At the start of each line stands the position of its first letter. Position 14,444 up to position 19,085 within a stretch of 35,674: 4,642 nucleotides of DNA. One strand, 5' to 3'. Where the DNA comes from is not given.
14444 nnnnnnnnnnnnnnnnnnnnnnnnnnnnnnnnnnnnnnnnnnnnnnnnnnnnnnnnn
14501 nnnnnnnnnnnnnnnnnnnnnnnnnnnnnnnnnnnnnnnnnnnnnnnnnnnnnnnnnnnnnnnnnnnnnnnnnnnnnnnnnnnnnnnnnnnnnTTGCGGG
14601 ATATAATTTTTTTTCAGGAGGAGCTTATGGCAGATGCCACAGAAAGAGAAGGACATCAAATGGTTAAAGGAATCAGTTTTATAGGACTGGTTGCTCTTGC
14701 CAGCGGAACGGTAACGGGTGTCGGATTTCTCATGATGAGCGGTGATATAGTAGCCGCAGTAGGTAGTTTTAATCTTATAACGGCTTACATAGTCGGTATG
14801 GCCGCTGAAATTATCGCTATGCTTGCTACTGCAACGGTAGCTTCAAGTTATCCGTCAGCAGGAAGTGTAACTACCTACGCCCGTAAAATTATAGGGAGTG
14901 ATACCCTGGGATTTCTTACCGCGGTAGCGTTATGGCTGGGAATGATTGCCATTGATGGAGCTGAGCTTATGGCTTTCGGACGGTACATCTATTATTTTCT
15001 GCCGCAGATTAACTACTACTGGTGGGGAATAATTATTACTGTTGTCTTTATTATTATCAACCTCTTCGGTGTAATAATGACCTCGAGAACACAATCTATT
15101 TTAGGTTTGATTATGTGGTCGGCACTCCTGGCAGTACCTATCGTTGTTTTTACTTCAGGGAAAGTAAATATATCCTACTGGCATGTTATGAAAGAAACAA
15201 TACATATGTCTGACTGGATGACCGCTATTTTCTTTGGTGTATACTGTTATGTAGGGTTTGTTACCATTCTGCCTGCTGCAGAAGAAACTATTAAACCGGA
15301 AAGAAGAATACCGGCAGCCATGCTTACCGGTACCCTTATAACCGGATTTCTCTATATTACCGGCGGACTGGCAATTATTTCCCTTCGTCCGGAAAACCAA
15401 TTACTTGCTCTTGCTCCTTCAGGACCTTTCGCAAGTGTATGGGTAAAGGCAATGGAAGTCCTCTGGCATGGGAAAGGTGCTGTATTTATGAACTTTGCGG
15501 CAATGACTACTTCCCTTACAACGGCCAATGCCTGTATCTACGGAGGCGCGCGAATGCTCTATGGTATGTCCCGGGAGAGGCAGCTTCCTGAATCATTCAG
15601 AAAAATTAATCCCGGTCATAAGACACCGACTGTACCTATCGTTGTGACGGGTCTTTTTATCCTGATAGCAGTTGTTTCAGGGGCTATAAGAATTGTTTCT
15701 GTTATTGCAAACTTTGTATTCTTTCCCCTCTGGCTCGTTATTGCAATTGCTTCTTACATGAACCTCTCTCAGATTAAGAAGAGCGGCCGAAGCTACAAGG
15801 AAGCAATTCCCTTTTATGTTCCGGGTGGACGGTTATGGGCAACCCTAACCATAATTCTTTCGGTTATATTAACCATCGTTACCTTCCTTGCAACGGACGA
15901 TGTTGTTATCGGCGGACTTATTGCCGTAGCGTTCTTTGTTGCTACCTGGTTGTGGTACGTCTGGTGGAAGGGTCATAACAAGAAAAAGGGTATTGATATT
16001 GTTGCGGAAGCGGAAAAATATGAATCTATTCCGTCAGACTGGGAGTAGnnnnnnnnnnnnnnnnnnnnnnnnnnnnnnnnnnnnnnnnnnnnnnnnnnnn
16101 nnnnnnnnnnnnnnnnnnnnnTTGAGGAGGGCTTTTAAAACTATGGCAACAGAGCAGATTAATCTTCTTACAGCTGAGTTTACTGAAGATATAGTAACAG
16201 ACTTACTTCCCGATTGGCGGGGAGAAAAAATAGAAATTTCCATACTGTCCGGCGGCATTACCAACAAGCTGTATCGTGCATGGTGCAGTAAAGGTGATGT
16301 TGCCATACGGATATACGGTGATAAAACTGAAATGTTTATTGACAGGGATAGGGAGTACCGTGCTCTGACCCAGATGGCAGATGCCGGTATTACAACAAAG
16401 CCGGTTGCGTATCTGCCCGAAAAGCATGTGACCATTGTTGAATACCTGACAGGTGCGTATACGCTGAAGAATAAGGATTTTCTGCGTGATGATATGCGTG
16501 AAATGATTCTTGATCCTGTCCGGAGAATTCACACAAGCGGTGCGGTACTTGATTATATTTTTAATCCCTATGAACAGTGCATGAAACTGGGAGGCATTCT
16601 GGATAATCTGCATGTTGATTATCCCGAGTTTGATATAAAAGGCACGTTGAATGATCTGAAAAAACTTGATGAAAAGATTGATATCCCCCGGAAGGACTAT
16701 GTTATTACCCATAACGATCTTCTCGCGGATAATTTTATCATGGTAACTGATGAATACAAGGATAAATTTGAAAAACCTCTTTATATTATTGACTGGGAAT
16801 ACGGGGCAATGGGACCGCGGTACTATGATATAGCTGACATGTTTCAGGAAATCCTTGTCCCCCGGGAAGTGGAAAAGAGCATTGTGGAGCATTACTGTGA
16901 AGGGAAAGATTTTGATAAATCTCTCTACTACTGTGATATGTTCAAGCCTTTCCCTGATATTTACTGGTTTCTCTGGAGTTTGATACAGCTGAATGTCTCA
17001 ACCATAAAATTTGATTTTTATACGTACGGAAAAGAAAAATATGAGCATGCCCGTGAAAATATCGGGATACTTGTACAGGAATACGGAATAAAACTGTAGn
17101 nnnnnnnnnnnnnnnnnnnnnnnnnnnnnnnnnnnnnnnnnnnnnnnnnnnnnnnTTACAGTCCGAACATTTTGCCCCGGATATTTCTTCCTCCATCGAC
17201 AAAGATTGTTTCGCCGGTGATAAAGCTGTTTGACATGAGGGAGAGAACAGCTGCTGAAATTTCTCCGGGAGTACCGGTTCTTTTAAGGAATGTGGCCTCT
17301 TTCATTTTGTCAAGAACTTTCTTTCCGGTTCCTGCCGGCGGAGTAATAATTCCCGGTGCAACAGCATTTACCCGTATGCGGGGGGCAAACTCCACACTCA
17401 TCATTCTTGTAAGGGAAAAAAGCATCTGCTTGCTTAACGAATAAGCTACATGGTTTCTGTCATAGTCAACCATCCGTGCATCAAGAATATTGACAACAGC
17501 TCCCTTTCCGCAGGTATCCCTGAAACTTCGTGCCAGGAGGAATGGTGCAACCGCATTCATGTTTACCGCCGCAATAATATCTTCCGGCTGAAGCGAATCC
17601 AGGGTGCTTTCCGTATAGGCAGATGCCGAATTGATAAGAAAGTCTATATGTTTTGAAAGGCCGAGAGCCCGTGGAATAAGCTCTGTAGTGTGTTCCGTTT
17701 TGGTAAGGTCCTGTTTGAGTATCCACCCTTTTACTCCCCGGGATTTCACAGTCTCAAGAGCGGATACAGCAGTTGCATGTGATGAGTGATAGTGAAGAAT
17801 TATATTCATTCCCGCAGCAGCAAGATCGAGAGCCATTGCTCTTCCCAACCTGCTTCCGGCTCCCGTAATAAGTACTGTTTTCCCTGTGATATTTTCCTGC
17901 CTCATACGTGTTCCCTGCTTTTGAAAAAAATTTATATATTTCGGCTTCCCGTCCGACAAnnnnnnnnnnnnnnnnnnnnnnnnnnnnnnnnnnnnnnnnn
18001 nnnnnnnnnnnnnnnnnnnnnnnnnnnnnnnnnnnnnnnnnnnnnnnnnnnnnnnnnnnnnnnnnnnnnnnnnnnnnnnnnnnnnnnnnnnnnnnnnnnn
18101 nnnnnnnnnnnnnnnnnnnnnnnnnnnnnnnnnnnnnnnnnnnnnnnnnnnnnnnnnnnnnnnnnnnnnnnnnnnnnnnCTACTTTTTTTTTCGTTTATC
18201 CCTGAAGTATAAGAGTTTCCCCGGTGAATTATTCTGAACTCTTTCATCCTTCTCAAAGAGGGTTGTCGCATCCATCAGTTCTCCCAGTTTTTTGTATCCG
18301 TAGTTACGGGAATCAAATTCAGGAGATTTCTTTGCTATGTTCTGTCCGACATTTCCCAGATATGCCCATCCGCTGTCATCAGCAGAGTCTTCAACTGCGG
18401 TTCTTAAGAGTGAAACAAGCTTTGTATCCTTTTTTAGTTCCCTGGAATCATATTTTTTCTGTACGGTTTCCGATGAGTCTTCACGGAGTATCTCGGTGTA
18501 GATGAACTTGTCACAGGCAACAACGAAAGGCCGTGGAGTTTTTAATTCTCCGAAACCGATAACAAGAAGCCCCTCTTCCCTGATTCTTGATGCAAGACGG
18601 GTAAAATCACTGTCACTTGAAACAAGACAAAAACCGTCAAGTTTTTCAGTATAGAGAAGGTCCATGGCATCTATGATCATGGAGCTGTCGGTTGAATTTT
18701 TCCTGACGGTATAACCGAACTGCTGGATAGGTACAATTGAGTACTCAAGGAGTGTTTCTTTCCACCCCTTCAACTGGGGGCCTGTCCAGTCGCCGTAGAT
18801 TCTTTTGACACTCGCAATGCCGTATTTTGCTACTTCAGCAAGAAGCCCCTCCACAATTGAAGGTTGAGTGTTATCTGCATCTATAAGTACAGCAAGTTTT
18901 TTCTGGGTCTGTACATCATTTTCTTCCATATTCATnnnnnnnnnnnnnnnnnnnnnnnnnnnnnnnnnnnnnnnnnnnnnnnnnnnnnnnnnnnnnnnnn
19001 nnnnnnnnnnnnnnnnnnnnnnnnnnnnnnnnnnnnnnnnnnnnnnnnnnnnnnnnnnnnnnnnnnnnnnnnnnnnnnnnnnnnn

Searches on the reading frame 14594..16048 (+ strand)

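Call 68: search_protein_families(library=pfam, proteins=[window:14594-16048:+], max_evalue=0.00001)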
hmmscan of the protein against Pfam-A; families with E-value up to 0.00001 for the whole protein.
window:14594-16048:+ (484 aa): 2 families
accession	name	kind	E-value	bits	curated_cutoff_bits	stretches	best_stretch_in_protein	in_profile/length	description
PF00324.27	AA_permease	-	1.8e-39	136.2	24.6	1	33-461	3-457/470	Amino acid permease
PF13520.12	AA_permease_2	-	1.4e-29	103.8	27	1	27-447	1-421/427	Amino acid permease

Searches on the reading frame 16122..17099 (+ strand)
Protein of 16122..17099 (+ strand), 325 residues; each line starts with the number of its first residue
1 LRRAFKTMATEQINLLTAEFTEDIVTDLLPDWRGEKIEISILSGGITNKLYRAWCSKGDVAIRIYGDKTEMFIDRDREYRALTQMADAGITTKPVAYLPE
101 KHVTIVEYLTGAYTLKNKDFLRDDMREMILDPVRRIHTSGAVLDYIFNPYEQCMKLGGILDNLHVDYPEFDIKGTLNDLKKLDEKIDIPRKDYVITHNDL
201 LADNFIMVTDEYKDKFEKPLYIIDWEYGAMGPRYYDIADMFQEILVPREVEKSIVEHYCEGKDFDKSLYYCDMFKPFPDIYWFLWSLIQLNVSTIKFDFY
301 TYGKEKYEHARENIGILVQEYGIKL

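Call 68: search_protein_families(library=pfam, proteins=[window:16122-17099:+], max_evalue=0.00001)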
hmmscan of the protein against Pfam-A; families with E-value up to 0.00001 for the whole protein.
window:16122-17099:+ (325 aa): 2 families
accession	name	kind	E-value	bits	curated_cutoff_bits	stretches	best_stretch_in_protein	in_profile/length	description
PF01633.27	Choline_kinase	-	2.9e-29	102.8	29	1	40-308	2-297/300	Choline/ethanolamine kinase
PF01636.29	APH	-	1.2e-08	35.4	23.2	1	39-259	2-226/239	Phosphotransferase enzyme family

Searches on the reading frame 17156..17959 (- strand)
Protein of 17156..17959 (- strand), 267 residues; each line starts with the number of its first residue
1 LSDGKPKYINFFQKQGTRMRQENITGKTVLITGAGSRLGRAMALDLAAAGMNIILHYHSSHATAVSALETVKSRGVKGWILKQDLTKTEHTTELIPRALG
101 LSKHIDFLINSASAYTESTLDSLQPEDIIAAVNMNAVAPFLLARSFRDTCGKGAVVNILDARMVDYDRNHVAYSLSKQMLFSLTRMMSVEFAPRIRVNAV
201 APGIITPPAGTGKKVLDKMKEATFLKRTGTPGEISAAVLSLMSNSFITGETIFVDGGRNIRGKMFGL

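Call 69: search_protein_families(library=pfam, proteins=[window:17156-17959:-], max_evalue=0.00001)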
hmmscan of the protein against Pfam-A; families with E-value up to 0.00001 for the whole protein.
window:17156-17959:- (267 aa): 3 families
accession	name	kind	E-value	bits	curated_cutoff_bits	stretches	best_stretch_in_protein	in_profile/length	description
PF13561.12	adh_short_C2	-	1.1e-35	123.8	27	1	35-258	3-235/236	Enoyl-(Acyl carrier protein) reductase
PF00106.31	adh_short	-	7.7e-28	97.7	26.6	1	27-208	1-185/195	short chain dehydrogenase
PF08659.16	KR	-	1.9e-06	28.3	22.6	1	28-132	2-109/180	KR domain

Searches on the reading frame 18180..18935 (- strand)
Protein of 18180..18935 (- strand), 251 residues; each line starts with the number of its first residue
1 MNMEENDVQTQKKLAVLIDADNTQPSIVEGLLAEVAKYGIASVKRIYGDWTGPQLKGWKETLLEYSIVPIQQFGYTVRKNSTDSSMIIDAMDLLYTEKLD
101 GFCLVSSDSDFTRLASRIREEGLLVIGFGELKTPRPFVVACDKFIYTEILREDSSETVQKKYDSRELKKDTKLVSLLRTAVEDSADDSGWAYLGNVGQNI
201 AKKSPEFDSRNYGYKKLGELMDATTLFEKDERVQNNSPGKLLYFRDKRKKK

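Call 69: search_protein_families(library=pfam, proteins=[window:18180-18935:-], max_evalue=0.00001)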
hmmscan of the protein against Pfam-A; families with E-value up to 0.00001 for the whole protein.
window:18180-18935:- (251 aa): 2 families
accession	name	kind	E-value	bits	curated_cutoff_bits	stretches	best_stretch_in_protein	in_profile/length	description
PF01936.24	NYN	-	1.1e-35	123.7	24.2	1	13-147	1-144/145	NYN domain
PF12872.13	OST-HTH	-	1.4e-15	57.4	23.8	1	169-234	5-66/71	OST-HTH/LOTUS domain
